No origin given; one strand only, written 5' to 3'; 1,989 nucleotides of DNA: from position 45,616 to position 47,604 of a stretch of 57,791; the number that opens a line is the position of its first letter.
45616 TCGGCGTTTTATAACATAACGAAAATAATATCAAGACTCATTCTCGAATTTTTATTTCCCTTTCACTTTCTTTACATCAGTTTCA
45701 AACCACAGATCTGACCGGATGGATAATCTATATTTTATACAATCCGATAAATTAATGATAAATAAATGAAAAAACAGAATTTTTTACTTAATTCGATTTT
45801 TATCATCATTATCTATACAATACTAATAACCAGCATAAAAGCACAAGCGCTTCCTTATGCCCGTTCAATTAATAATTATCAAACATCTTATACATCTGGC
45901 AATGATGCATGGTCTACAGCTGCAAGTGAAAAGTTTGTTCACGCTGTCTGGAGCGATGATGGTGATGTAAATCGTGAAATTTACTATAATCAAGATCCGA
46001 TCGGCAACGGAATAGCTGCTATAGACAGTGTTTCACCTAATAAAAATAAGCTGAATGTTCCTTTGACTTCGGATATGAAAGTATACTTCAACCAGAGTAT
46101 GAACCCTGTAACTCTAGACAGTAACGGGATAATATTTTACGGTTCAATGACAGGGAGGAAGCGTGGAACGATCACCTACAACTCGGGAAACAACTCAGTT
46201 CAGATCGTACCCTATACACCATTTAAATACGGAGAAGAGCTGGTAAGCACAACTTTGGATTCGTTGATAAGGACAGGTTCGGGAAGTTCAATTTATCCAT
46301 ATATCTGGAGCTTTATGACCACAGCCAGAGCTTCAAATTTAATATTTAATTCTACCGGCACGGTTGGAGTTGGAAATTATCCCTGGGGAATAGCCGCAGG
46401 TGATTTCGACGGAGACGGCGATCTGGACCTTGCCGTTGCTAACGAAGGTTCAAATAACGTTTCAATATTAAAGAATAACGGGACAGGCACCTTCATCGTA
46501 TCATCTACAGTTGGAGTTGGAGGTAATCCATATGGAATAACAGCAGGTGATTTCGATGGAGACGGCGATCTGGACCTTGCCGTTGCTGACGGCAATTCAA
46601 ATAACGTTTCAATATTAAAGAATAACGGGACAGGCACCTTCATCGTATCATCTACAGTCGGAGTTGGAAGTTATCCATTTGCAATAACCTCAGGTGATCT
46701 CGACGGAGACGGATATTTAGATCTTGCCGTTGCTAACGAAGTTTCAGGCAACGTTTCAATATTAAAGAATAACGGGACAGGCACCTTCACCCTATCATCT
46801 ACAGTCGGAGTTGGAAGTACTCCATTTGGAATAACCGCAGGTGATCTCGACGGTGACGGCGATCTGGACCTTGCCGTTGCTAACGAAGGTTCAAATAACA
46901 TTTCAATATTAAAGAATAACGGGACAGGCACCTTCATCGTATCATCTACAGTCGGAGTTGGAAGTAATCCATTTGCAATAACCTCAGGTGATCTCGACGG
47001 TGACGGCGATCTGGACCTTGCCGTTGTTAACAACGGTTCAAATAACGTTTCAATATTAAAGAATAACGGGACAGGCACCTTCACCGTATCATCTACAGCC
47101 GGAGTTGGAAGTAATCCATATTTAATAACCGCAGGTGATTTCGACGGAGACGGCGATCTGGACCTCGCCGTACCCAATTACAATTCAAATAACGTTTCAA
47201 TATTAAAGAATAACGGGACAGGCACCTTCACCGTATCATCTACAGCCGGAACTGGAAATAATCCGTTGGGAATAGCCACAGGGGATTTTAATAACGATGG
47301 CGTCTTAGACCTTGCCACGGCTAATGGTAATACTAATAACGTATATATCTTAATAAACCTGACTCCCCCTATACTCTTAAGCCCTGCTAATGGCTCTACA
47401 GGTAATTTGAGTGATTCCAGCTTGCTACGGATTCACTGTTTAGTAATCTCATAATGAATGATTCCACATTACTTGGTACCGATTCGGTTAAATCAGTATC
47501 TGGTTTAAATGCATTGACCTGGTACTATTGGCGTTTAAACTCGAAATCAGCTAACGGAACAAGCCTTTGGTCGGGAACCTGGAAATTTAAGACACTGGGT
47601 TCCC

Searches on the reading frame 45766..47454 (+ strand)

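Call 16: search_protein_families(library=pfam, proteins=[window:45766-47454:+], max_evalue=0.00001)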
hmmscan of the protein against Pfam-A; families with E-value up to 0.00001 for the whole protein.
window:45766-47454:+ (562 aa): 3 families
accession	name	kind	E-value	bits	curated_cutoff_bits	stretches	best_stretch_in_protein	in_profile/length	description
PF13517.12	FG-GAP_3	-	6.8e-78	257.6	26.9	6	213-273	1-61/61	FG-GAP-like repeat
PF01839.29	FG-GAP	-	9.7e-41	137.5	22.1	3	206-241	2-32/37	FG-GAP repeat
PF13205.12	Big_5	-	1.8e-06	29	23.6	1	86-185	7-105/105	Bacterial Ig-like domain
